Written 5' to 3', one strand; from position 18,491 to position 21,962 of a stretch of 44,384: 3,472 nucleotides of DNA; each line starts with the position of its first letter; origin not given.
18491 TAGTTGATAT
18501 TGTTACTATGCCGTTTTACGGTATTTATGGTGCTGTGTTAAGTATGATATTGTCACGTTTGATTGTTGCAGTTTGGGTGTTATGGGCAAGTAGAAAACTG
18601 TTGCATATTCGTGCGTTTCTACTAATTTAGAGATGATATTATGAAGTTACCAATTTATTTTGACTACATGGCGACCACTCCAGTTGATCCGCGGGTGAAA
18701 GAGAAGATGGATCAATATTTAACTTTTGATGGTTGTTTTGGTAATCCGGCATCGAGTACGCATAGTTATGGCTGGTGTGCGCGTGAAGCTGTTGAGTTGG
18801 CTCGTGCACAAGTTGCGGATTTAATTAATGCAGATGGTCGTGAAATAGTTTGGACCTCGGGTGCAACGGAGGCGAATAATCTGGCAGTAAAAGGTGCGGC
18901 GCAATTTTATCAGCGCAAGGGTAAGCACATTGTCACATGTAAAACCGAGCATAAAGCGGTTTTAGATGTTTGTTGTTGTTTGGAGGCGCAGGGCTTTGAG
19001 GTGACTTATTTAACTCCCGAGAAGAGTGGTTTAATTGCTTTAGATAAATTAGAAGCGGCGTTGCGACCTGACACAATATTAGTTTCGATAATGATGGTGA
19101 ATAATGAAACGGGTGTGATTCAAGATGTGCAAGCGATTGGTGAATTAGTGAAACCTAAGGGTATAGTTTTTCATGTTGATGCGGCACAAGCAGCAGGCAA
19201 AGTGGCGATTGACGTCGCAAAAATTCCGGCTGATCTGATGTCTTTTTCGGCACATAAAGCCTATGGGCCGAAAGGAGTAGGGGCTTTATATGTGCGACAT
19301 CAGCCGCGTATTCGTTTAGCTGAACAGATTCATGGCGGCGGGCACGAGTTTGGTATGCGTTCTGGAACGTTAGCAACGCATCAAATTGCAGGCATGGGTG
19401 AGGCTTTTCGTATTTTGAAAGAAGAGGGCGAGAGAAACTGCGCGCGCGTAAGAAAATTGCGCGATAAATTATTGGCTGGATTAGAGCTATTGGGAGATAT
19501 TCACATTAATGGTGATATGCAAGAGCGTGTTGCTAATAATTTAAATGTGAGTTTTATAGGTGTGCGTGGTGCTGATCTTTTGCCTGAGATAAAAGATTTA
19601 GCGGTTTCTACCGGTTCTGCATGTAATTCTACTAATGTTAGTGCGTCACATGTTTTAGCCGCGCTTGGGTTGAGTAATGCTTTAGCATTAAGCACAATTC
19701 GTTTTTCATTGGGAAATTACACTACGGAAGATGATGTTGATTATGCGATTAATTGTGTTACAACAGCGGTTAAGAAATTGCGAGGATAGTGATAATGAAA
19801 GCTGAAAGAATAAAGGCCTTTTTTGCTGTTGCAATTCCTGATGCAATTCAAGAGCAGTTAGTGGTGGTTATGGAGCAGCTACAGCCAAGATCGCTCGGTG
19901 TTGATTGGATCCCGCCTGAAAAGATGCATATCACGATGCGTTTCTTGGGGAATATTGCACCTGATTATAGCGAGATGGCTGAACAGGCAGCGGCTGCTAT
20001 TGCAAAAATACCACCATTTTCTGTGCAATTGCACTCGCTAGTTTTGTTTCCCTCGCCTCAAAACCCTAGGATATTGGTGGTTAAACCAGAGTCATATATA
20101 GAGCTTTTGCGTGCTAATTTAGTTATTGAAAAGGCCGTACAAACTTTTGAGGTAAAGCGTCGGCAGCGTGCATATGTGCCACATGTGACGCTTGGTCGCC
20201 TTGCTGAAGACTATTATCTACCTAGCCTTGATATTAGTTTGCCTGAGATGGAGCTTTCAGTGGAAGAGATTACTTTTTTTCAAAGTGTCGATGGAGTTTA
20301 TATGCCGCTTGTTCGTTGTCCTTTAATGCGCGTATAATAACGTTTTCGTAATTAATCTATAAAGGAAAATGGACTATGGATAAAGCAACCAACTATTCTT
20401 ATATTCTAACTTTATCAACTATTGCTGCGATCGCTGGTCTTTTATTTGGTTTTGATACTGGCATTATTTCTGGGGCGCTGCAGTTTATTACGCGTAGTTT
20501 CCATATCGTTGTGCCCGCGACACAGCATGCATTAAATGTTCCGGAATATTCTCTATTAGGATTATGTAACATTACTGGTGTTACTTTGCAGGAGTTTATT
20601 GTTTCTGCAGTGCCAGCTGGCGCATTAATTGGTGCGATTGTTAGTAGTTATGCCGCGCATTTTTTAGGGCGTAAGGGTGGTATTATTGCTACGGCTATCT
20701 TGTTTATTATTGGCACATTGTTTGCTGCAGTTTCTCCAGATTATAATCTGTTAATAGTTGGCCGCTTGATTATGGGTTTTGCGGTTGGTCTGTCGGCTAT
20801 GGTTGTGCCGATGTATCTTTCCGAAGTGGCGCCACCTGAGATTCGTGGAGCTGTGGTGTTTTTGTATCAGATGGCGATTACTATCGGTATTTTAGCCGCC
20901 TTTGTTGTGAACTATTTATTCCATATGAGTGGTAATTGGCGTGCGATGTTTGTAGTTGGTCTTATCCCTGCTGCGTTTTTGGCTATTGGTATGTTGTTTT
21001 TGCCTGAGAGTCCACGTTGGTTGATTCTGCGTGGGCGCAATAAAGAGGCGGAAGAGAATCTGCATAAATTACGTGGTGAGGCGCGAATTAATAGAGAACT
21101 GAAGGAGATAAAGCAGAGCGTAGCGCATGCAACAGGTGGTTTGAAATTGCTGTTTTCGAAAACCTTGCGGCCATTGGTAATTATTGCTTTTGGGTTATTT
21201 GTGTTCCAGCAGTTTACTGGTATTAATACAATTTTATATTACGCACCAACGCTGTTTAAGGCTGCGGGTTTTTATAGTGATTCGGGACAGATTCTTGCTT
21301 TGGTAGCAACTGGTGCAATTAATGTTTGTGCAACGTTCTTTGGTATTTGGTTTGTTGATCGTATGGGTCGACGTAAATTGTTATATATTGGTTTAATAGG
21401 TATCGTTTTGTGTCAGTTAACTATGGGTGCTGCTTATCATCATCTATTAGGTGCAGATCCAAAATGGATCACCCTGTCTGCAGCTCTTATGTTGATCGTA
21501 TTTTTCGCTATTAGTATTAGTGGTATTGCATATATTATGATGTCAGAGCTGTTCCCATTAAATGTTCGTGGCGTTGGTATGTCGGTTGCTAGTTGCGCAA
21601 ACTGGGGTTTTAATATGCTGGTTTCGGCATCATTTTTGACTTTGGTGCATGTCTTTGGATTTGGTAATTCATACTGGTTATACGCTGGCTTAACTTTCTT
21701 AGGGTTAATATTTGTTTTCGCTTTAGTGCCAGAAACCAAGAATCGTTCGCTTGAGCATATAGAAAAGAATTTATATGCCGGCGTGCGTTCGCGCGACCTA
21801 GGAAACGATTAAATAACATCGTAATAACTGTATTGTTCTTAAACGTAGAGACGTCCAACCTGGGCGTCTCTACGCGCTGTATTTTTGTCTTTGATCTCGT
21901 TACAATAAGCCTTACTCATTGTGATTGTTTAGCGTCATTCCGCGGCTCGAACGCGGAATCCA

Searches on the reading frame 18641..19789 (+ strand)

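Call 36: search_protein_families(library=pfam, proteins=[window:18641-19789:+], max_evalue=1e-8)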
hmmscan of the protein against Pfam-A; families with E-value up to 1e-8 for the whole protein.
window:18641-19789:+ (382 aa): 1 family
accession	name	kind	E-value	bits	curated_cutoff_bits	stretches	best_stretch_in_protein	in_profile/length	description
PF00266.25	Aminotran_5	-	2.5e-82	277.3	21.5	1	5-368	1-370/371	Aminotransferase class-V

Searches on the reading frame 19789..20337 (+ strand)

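Call 36: search_protein_families(library=pfam, proteins=[window:19789-20337:+], max_evalue=1e-8)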
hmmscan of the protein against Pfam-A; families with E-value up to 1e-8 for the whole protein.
window:19789-20337:+ (182 aa): 2 families
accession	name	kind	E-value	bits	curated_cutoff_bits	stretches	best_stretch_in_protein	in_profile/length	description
PF02834.22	LigT_PEase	-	3e-21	75.8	23.3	1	14-96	1-86/87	LigT like Phosphoesterase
PF13563.12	2_5_RNA_ligase2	-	2.9e-14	53.8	27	1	17-164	2-146/152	2'-5' RNA ligase superfamily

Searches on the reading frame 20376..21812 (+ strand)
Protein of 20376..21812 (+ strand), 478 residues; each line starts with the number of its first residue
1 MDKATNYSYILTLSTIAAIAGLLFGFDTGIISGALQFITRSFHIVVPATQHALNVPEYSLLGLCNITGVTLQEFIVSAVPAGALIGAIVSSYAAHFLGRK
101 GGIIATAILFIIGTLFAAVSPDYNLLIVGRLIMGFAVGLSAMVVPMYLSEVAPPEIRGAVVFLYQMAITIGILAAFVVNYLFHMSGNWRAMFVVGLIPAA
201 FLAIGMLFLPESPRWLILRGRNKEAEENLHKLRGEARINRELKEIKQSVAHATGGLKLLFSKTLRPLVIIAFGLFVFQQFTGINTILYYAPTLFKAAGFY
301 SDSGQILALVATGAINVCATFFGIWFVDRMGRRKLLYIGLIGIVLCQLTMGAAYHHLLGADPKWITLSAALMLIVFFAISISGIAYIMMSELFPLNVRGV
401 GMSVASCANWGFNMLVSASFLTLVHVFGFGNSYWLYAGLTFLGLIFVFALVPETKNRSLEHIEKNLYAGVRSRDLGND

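Call 36: search_protein_families(library=pfam, proteins=[window:20376-21812:+], max_evalue=1e-8)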
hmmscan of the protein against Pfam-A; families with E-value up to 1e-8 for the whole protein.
window:20376-21812:+ (478 aa): 2 families
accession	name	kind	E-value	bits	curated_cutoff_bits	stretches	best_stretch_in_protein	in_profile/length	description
PF00083.30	Sugar_tr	-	2.1e-120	403.1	22.3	1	14-464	2-450/452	Sugar (and other) transporter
PF07690.21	MFS_1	-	6.9e-39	134.2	33.4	2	18-350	2-285/347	Major Facilitator Superfamily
